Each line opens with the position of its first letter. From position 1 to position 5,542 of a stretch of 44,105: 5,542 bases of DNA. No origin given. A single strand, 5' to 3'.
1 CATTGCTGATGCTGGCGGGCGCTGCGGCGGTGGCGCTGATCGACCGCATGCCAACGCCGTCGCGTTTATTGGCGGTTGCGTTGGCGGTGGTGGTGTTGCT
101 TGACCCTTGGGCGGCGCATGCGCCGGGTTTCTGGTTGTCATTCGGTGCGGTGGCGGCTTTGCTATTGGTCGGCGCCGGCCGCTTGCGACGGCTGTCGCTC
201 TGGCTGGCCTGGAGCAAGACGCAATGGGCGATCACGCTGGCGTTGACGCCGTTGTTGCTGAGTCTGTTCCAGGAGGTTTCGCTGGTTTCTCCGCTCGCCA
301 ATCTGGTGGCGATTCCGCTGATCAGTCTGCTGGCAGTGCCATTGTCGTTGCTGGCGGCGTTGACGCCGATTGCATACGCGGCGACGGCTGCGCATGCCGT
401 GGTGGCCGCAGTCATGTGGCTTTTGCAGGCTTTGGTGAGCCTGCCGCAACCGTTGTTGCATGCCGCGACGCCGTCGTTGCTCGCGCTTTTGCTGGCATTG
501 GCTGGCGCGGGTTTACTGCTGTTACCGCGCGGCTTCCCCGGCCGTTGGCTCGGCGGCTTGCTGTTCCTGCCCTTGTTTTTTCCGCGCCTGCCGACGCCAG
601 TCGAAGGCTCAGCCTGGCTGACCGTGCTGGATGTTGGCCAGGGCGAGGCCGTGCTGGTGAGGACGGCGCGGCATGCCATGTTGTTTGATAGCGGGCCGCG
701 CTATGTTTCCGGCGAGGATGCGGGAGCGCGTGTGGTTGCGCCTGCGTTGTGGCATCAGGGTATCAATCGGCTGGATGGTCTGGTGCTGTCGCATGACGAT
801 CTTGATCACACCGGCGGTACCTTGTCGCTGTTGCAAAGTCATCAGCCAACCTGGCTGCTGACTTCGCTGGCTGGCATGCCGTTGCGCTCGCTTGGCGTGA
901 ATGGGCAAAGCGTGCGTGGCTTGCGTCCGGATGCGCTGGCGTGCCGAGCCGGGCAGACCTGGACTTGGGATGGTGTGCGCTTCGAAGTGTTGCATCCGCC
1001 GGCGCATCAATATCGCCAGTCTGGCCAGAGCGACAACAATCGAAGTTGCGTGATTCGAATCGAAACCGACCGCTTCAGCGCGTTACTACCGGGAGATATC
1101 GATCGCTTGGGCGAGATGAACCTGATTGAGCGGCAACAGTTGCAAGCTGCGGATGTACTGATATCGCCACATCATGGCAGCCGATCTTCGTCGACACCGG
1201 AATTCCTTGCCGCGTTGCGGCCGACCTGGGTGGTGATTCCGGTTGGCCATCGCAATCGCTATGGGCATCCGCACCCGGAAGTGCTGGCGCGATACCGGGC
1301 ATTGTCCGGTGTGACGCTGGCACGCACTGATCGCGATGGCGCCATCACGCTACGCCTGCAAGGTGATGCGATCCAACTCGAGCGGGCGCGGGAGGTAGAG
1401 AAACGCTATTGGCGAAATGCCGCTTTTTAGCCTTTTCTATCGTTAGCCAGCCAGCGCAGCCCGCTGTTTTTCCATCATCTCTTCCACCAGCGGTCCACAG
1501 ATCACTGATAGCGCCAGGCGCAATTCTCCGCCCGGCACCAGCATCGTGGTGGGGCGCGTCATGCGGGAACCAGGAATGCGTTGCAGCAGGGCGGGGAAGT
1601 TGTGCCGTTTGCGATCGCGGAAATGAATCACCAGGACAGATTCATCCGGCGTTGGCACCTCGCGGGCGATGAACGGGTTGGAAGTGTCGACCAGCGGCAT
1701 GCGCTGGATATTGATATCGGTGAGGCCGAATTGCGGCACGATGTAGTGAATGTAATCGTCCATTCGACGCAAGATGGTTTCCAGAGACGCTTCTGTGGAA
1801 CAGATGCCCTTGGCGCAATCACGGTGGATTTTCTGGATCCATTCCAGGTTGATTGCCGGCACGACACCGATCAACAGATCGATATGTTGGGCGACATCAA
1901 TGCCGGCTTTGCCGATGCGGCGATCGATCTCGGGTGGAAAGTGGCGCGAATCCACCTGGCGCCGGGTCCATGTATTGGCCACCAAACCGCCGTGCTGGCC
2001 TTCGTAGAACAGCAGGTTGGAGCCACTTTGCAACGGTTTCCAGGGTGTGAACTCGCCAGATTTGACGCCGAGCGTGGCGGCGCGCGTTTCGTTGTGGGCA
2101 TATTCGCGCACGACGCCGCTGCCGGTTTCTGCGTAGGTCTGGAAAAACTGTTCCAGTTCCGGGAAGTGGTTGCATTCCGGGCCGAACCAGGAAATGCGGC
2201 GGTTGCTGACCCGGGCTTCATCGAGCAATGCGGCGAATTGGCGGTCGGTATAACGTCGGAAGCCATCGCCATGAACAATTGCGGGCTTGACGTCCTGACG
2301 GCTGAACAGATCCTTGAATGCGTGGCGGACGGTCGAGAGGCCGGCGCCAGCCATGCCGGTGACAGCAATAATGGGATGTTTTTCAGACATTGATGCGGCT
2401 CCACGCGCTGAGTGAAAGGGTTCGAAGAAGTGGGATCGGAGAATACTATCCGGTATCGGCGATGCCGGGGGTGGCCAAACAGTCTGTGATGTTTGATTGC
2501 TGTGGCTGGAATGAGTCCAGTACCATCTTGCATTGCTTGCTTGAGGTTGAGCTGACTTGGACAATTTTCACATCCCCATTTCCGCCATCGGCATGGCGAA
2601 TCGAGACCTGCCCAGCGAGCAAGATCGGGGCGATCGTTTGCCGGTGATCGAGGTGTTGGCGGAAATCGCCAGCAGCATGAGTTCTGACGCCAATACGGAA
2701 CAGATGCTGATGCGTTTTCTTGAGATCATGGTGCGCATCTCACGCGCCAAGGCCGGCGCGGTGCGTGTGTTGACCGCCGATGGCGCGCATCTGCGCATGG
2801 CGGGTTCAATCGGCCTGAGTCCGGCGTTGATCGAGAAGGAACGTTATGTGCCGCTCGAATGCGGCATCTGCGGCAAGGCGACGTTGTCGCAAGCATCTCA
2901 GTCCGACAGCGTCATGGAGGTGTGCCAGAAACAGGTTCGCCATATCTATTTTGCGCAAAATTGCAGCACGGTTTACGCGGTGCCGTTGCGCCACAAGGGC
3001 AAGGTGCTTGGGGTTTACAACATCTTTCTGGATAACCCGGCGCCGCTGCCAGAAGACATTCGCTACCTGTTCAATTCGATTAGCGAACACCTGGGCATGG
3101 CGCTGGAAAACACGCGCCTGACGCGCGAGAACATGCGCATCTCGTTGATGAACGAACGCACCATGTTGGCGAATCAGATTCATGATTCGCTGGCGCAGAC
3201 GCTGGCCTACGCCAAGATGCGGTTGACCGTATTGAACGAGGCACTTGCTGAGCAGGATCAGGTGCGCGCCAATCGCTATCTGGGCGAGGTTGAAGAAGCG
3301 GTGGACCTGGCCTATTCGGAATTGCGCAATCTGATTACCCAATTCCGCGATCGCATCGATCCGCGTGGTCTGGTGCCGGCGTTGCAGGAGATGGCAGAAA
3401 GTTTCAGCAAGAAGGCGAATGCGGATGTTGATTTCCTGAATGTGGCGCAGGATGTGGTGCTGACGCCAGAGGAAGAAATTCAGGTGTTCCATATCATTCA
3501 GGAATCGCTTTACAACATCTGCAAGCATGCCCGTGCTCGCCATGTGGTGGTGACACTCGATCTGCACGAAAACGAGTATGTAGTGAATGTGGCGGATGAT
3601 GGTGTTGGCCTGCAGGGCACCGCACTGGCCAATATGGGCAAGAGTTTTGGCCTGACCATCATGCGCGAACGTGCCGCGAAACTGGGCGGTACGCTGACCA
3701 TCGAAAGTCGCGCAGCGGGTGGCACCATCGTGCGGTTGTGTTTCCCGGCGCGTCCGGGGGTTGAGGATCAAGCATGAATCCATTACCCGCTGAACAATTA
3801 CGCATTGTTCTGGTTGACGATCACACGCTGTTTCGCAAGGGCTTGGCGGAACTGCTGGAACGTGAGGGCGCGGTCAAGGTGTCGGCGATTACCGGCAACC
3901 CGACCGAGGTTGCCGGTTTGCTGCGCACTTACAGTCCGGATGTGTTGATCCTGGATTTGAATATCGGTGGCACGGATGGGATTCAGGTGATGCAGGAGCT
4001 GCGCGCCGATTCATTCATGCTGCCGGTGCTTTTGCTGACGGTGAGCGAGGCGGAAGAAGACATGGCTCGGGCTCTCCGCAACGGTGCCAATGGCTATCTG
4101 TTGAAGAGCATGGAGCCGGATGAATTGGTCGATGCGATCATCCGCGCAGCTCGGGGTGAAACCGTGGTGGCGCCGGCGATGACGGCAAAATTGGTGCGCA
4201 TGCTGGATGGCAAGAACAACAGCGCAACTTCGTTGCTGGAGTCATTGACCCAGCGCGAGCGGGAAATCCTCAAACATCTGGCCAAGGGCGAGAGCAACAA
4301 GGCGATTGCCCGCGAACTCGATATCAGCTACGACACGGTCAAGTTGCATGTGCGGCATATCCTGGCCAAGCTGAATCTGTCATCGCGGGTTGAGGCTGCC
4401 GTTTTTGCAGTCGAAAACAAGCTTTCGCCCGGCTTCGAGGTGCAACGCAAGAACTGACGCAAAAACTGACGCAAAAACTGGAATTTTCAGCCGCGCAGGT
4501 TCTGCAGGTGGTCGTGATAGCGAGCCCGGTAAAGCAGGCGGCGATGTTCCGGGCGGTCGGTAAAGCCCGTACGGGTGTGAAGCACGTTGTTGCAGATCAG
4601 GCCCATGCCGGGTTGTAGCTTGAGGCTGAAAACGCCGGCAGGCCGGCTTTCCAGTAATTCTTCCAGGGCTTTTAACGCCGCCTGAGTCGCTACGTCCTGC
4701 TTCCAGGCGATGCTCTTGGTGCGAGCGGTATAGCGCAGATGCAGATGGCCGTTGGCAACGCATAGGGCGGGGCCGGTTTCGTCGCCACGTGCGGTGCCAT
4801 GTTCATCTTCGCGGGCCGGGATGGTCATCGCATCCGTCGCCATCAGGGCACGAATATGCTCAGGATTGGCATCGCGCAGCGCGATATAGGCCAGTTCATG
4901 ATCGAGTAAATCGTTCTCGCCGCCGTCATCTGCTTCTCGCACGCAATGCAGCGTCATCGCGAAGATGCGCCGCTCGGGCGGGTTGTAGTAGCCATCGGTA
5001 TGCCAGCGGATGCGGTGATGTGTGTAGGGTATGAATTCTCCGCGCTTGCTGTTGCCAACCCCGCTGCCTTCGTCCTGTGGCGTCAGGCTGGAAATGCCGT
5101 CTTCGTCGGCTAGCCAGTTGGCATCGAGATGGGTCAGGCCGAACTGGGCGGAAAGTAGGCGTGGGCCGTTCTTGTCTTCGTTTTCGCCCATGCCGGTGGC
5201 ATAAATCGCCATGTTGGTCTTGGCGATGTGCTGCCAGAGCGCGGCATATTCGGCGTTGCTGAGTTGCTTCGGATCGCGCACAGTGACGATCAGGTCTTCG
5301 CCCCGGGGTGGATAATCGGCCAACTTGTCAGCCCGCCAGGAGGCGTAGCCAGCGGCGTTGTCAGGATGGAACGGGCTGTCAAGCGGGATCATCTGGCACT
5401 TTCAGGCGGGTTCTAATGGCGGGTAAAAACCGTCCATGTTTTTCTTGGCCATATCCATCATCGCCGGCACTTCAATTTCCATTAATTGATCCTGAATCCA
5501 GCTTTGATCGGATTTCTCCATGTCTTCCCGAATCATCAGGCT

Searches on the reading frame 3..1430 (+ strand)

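Call 85: search_protein_families(library=pfam, proteins=[window:3-1430:+], max_evalue=0.001)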
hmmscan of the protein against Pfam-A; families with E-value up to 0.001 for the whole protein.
window:3-1430:+ (475 aa): 3 families
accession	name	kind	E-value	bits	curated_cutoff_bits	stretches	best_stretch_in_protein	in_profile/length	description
PF03772.21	Competence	-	3.7e-28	99.1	23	1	2-176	83-267/270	Competence protein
PF00753.33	Lactamase_B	-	9.6e-11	42.4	22.7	1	210-416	2-196/196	Metallo-beta-lactamase superfamily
PF12706.13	Lactamase_B_2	-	4.2e-07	30.2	27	1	227-390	4-164/200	Beta-lactamase superfamily domain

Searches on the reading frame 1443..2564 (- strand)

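Call 85: search_protein_families(library=pfam, proteins=[window:1443-2564:-], max_evalue=0.001)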
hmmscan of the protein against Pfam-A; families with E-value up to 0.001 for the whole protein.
window:1443-2564:- (373 aa): 1 family
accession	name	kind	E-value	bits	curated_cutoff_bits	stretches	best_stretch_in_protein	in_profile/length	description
PF00485.24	PRK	-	6.3e-45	153.8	22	1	65-295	1-196/196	Phosphoribulokinase / Uridine kinase family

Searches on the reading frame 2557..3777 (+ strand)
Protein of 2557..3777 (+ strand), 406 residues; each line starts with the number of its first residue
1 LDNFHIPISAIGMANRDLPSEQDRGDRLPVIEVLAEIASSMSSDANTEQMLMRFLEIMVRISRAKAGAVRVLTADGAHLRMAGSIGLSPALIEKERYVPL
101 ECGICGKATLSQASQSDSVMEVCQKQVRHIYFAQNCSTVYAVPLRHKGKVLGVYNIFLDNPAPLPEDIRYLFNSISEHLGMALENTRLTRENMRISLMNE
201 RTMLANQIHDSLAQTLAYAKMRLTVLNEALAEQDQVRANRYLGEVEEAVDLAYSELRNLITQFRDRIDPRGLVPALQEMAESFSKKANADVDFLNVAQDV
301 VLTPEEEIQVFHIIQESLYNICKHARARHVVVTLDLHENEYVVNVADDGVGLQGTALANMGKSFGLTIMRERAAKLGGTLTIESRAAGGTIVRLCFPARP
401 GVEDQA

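Call 85: search_protein_families(library=pfam, proteins=[window:2557-3777:+], max_evalue=0.001)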
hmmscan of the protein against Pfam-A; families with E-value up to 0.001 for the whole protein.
window:2557-3777:+ (406 aa): 6 families
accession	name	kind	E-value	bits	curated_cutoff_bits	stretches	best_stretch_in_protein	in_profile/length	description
PF02518.31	HATPase_c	-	4.5e-14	53.3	26.4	1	307-399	3-110/111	Histidine kinase-, DNA gyrase B-, and HSP90-like ATPase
PF07730.19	HisKA_3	-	4.3e-12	46.8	24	1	200-265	1-65/68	Histidine kinase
PF13185.12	GAF_2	-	4.1e-10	40.4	28.6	1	46-184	3-136/136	GAF domain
PF13492.12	GAF_3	-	2.9e-05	24.9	27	1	48-185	3-129/129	GAF domain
PF13581.12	HATPase_c_2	-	4.7e-05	23.8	27.4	1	295-381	17-113/127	Histidine kinase-like ATPase domain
PF01590.32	GAF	-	0.00078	20.4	22.4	0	48-183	3-133/133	GAF domain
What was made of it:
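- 2557..4457 (+): GAF/HisKA_3 sensor kinase plus a NarL-family response regulator. This pair is a rival candidate reader of the TACCC elements. Pfam (call 85).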

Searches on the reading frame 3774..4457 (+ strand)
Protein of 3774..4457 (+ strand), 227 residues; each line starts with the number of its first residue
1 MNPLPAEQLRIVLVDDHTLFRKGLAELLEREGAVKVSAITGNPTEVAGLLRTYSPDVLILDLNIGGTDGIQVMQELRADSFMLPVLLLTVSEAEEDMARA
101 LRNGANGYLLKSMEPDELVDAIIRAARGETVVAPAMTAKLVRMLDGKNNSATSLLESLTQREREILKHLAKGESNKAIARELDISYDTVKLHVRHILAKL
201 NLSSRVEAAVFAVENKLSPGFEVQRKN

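Call 85: search_protein_families(library=pfam, proteins=[window:3774-4457:+], max_evalue=0.001)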
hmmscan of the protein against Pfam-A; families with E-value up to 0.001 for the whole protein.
window:3774-4457:+ (227 aa): 9 families
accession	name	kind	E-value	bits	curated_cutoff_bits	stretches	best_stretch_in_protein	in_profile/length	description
PF00072.30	Response_reg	-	1.7e-25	89.8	30.2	1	11-122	1-110/111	Response regulator receiver domain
PF00196.25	GerE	-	2.9e-22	78.5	23.5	1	156-212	1-57/57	Bacterial regulatory proteins, luxR family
PF08281.18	Sigma70_r4_2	-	1.2e-07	31.6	25.7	1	153-200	6-54/54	Sigma-70, region 4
PF13936.12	HTH_38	-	4.1e-05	23.7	27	1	158-194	5-42/44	Helix-turn-helix domain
PF13384.12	HTH_23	-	5.2e-05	23.4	24.6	1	161-191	6-36/50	Homeodomain-like domain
PF13518.12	HTH_28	-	7.8e-05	23.1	25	1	164-190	4-30/52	Helix-turn-helix domain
PF04545.22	Sigma70_r4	-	0.00059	19.7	24.1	0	154-200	1-48/50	Sigma-70, region 4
PF21476.4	PF0610-like_N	-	0.00085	19.9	33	0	176-196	18-38/50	PF0610-like, N-terminal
PF09862.15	DUF2089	-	0.00085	19.4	33.4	0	176-202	20-46/47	Domain of unknown function (DUF2089)-HTH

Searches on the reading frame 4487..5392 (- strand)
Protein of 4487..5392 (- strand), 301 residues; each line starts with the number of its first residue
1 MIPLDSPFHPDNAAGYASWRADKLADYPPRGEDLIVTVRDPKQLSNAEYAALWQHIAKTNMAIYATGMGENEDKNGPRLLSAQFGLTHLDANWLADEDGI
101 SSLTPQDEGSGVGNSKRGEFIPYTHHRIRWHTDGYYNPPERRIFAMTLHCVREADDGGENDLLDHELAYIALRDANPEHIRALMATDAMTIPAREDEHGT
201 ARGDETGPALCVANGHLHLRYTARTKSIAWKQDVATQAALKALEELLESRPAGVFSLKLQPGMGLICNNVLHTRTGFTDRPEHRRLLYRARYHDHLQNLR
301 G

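Call 3: search_protein_families(library=pfam, proteins=[window:4487-5392:-], max_evalue=1)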
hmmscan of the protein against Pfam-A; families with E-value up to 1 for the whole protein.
window:4487-5392:- (301 aa): 3 families
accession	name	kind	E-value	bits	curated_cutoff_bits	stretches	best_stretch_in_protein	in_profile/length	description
PF02668.22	TauD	-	4.4e-17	63.3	27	1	120-290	89-266/267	Taurine catabolism dioxygenase TauD, TfdA family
PF08943.16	CsiD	-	0.0044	16.7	27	1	234-291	233-291/294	CsiD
PF17668.7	Acetyltransf_17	-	0.0058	17.7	25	1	10-80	32-97/114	Acetyltransferase (GNAT) domain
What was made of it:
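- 4487..5392 (-): TauD/TfdA-family Fe(II)/2-oxoglutarate dioxygenase. PF02668 63.3 bits (call 3).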

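Call 4: search_protein_families(library=ncbifam, proteins=[window:4487-5392:-], max_evalue=1)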
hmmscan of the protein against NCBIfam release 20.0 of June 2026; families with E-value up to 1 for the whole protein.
window:4487-5392:- (301 aa): 5 families
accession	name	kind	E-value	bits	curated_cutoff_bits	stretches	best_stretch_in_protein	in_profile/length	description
NF049936.1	TriMthamethphnDioxTmpA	equivalog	1.7e-10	40.3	400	1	122-286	179-344/366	2-trimethylaminoethylphosphonate dioxygenase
TIGR02410.1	carnitine_TMLD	equivalog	4.6e-09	36.3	268.3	1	123-279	174-339/362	trimethyllysine dioxygenase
TIGR02409.1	carnitine_bodg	equivalog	6.4e-08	32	414.75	1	122-288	181-348/366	gamma-butyrobetaine dioxygenase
NF002814.1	PRK02963.1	equivalog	0.039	13.1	333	1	233-291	248-307/311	glutarate dioxygenase GlaH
NF001270.0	PRK00228.2-2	equivalog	0.07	12.6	225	1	14-62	131-181/193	YqgE/AlgH family protein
